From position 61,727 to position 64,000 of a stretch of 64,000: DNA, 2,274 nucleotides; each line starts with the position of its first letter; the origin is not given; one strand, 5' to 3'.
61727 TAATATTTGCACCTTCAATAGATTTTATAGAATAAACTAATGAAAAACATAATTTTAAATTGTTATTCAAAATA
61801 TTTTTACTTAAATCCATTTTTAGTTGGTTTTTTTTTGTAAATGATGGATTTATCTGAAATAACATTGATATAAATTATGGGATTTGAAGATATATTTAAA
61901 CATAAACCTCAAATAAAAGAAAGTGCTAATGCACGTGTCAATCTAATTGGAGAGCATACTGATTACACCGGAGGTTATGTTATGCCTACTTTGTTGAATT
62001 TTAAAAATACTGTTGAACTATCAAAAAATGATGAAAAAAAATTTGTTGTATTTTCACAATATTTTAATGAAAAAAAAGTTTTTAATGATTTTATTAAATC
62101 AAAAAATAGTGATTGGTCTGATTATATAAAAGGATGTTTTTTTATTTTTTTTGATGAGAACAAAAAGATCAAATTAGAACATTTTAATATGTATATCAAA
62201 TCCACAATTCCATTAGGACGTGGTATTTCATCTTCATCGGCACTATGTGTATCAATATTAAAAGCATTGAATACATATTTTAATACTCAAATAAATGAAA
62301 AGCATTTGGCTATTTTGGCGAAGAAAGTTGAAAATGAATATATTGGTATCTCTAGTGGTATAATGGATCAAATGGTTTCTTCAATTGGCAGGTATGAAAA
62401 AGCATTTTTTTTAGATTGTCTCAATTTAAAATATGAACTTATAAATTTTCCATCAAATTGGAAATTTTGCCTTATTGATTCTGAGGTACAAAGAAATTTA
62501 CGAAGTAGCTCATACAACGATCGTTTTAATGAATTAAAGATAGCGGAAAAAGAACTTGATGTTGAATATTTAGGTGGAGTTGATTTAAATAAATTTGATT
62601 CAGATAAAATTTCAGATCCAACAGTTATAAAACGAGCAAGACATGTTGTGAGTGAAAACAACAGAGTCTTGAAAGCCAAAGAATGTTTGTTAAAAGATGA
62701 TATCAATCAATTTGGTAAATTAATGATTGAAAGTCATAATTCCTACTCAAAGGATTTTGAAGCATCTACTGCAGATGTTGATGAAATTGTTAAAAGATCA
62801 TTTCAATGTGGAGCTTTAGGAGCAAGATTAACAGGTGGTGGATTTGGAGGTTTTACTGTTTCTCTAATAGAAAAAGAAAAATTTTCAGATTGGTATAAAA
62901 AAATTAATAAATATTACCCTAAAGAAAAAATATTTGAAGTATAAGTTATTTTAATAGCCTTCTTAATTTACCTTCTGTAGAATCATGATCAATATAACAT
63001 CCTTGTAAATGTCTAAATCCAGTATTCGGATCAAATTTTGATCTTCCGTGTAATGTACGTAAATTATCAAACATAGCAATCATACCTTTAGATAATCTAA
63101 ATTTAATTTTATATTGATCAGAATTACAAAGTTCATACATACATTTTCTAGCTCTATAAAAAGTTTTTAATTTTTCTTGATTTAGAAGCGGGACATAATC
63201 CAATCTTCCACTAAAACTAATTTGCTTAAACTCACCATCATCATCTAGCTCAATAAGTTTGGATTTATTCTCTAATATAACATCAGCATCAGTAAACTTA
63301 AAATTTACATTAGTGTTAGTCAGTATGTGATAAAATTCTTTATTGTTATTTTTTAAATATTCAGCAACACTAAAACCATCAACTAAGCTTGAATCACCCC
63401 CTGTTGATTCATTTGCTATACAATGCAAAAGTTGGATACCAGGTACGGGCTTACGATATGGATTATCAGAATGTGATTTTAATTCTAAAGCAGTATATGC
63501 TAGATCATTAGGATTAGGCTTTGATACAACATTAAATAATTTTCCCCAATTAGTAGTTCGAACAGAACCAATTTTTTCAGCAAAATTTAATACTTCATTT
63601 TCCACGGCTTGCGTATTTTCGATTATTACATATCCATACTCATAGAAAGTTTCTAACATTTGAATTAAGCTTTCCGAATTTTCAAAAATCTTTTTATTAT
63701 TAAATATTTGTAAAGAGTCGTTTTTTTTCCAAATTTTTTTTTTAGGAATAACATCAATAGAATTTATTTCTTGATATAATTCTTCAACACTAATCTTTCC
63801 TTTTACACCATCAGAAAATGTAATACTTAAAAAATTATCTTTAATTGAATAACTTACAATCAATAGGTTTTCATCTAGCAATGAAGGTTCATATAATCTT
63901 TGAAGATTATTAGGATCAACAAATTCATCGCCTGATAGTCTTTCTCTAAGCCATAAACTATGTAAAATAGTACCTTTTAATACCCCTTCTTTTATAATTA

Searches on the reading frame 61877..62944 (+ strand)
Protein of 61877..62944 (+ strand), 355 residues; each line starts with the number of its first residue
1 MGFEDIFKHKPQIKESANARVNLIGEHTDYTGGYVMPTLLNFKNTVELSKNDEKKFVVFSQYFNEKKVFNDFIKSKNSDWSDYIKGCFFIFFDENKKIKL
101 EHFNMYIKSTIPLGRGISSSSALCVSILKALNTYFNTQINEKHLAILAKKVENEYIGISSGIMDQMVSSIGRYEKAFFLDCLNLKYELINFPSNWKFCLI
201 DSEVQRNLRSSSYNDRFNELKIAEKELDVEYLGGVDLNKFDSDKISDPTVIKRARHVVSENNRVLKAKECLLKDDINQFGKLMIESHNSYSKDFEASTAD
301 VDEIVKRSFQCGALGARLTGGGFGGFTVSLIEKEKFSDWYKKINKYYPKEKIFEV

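Call 3: search_protein_families(library=pfam, proteins=[window:61877-62944:+], max_evalue=0.01)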
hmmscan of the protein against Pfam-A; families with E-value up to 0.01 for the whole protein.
window:61877-62944:+ (355 aa): 3 families
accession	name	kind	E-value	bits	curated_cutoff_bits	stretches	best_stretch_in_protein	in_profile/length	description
PF00288.32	GHMP_kinases_N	-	1.8e-20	73.4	22.3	1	83-171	2-86/87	GHMP kinases N terminal domain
PF10509.15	GalKase_gal_bdg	-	4.8e-12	45.7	23.1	1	3-48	3-47/49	Galactokinase galactose-binding signature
PF08544.19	GHMP_kinases_C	-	1.1e-08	35.8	21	1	268-348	2-84/85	GHMP kinases C terminal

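Call 4: search_protein_families(library=ncbifam, proteins=[window:61877-62944:+], max_evalue=0.01)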
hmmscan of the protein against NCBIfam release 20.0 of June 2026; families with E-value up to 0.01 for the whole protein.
window:61877-62944:+ (355 aa): 16 families
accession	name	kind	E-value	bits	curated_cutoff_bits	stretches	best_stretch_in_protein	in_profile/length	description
NF003006.0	PRK03817.1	equivalog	1.9e-92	310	443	1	15-350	4-332/352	galactokinase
NF003705.0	PRK05322.1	equivalog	3.4e-90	302.6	385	1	3-349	10-367/388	galactokinase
NF003472.0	PRK05101.1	equivalog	1.4e-83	281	499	1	3-350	11-363/382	galactokinase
TIGR00131.1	gal_kin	equivalog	5.4e-82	275.7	226.65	1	3-349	8-368/388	galactokinase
NF001816.0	PRK00555.1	equivalog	8.3e-61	206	509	1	13-342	3-335/363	galactokinase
TIGR00549.1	mevalon_kin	equivalog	1.9e-27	96.4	163.05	2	18-172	2-149/276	mevalonate kinase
NF003036.0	PRK03926.1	equivalog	8.3e-26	90.8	403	2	13-171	2-143/302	mevalonate kinase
NF049969.1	GlMnHpPKinHddA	equivalog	1.4e-18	67.4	600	1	28-345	24-318/338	D-glycero-D-manno-heptose 7-phosphate kinase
TIGR00191.1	thrB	equivalog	2.2e-07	30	168.25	1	90-192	69-160/304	homoserine kinase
TIGR01920.1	Shik_kin_archae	equivalog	2.5e-06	27.1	126.85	1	102-168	69-135/266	shikimate kinase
NF002288.1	PRK01212.1-4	equivalog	3.9e-06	26.1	194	1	100-152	74-126/303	homoserine kinase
NF003216.0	PRK04181.1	equivalog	0.0001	22.2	191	1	97-185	81-169/257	4-(cytidine 5'-diphospho)-2-C-methyl-D-erythritol kinase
NF011205.0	PRK14611.1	equivalog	0.00021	20.9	364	1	102-154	80-132/275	4-(cytidine 5'-diphospho)-2-C-methyl-D-erythritol kinase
NF009948.0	PRK13412.1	equivalog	0.00032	18.5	721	0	107-145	731-769/974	bifunctional fucokinase/fucose-1-phosphate guanylyltransferase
TIGR00154.1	ispE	equivalog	0.00052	19.7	138.7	0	100-151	85-136/294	4-(cytidine 5'-diphospho)-2-C-methyl-D-erythritol kinase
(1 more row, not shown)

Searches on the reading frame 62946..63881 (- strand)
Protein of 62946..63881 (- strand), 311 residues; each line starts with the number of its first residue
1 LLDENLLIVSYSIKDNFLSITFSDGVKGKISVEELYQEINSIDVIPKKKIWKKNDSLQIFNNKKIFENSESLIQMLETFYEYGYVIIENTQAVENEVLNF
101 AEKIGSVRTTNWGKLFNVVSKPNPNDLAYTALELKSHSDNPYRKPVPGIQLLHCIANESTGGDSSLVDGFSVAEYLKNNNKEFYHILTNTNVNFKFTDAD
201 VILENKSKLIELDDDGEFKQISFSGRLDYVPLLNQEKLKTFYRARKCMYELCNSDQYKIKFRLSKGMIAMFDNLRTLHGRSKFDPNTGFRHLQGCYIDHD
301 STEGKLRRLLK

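Call 3: search_protein_families(library=pfam, proteins=[window:62946-63881:-], max_evalue=0.01)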
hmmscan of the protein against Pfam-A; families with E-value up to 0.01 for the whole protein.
window:62946-63881:- (311 aa): 1 family
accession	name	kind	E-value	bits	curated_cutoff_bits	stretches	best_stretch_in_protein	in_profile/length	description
PF02668.22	TauD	-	1.1e-40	140.7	27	1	74-296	29-267/267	Taurine catabolism dioxygenase TauD, TfdA family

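Call 4: search_protein_families(library=ncbifam, proteins=[window:62946-63881:-], max_evalue=0.01)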
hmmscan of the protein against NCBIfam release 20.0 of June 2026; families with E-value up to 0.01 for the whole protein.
window:62946-63881:- (311 aa): 4 families
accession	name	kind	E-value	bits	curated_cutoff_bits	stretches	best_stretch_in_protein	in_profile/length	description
NF049936.1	TriMthamethphnDioxTmpA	equivalog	6.7e-88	295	400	1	4-308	45-360/366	2-trimethylaminoethylphosphonate dioxygenase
TIGR02409.1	carnitine_bodg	equivalog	1.8e-79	267.4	414.75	1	45-309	95-364/366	gamma-butyrobetaine dioxygenase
TIGR02410.1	carnitine_TMLD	equivalog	4.1e-52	177.9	268.3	1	43-308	85-359/362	trimethyllysine dioxygenase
NF045815.1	Neo-PentlctneFsynPtlD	equivalog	0.0027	17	550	0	256-287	246-277/301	neopentalenolactone/pentalenolactone F synthase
